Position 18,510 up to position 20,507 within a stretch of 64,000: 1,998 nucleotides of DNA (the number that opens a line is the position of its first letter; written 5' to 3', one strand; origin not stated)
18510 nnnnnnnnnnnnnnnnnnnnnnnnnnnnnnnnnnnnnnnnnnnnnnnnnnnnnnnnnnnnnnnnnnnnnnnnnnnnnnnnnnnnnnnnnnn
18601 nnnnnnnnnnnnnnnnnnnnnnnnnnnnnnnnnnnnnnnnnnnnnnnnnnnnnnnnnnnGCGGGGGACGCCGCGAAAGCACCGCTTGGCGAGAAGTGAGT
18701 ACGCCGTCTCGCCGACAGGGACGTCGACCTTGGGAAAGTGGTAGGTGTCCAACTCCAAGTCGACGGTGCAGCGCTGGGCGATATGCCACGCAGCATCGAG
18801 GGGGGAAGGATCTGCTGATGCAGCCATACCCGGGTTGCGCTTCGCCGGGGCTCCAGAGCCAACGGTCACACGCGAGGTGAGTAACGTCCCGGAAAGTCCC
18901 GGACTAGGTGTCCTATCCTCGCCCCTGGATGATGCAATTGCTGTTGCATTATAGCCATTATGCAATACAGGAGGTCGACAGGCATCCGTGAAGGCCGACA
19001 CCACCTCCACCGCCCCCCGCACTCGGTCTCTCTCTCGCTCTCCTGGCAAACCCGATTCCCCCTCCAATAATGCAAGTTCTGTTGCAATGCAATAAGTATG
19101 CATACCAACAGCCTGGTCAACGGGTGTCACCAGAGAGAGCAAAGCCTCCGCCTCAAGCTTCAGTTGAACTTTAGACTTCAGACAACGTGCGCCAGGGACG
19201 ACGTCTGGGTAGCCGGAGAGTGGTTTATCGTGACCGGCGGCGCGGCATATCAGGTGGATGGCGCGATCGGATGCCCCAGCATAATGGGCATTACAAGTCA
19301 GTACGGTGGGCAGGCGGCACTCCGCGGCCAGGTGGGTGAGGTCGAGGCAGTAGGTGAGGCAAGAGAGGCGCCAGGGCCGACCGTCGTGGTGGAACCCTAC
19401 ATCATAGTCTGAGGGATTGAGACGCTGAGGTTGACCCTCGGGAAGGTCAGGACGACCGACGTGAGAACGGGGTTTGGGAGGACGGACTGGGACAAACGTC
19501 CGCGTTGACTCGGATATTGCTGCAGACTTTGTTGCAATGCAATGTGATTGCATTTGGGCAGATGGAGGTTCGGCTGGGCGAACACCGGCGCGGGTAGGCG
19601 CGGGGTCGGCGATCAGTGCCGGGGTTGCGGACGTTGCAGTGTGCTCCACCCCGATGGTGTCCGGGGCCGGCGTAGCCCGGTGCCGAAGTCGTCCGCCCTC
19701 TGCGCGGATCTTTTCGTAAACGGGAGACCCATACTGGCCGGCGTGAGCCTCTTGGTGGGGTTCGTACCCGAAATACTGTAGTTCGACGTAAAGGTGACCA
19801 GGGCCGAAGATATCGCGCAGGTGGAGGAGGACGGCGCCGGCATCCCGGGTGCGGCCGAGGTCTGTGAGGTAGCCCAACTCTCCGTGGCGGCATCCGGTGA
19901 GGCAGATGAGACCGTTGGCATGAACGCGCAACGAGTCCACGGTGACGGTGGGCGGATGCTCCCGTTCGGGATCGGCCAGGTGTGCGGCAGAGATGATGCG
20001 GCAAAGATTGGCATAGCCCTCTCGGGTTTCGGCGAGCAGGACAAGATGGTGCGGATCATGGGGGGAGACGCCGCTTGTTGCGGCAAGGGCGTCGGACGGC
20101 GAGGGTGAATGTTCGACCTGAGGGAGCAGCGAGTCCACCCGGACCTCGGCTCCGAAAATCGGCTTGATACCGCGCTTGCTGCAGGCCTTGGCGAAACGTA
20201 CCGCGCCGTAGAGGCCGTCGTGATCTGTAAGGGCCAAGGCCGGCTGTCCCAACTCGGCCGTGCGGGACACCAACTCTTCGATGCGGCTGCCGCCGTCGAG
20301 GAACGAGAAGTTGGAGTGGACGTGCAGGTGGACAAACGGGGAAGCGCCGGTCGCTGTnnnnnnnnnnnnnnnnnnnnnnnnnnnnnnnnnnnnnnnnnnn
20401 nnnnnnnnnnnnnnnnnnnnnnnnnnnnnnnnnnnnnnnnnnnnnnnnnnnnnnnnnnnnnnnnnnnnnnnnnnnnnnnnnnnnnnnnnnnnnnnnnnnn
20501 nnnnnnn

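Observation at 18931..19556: Three AT-rich inverted-repeat patches embedded in-frame in dnaE2, sharing a motif with its promoter region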

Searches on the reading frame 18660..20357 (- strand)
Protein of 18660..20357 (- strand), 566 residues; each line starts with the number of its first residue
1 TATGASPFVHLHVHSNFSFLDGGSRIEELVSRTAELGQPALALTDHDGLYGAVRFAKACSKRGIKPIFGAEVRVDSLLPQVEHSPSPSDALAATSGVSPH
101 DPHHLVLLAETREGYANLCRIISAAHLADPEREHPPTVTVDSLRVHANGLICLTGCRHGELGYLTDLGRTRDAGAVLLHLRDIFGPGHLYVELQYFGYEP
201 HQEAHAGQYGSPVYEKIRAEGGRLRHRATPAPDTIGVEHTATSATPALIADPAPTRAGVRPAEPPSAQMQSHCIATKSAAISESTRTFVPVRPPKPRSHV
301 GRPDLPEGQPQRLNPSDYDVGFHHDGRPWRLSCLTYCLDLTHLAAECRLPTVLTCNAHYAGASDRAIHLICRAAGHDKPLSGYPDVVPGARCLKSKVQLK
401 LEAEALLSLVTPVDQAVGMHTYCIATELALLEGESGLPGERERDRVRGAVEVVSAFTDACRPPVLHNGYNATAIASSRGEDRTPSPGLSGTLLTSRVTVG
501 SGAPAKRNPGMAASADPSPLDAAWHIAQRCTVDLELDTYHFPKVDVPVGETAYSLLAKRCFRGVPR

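Call 66: predict_structure(alignment_id=A2)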
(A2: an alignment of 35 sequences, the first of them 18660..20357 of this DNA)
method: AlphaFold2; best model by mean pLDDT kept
length: 566 residues; sequences in the alignment: 35
mean_pLDDT: 66.6   pTM: 0.64
mean pLDDT of the five models: 66.6, 65.2, 64.6, 62.4, 62.0
residues with pLDDT >= 90: 158; 70-90: 104; 50-70: 126; < 50: 178
segments of 3 or more residues with pLDDT < 50: 1-3, 203-214, 233-302, 304-310, 415-423, 436-440, 453-512, 563-566
pLDDT, mean of each block of 10 residues (from residue 1): 68 62 76 92 85 89 95 91 64 55 91 93 90 90 98 94 94 97 98 79 45 52 56 40 33 35 33 35 37 40 45 64 80 92 96 84 72 67 58 88 91 55 55 52 52 47 32 30 35 31 38 72 95 71 67 70 49
secondary structure, 60 per line:
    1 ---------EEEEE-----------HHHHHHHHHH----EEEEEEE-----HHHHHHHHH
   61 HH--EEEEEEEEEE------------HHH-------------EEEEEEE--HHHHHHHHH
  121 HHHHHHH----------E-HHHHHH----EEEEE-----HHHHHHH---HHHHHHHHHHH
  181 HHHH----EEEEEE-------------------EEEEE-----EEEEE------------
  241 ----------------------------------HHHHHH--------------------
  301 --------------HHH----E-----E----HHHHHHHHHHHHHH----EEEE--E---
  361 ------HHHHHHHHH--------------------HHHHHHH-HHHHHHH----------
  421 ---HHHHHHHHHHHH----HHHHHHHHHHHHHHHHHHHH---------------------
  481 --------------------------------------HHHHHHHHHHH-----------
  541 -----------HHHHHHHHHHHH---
elements in order: E10-14 H26-35 E40-46 H52-62 E65-74 E103-109 H112-127 H140-145 E150-154 H160-166 H170-184 E189-194 E214-218 E224-228 H275-280 H333-346 E351-354 H367-375 H396-402 H404-410 H424-435 H440-459 H519-529 H552-563
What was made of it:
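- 19458..19676 (-): PHP insert 1 (about aa 322-394). A hypervariable, translated linker that hosts site A. AlphaFold2 pLDDT is below 50 (call 66).
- The islands lie in segments with pLDDT below 50 (call 66).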
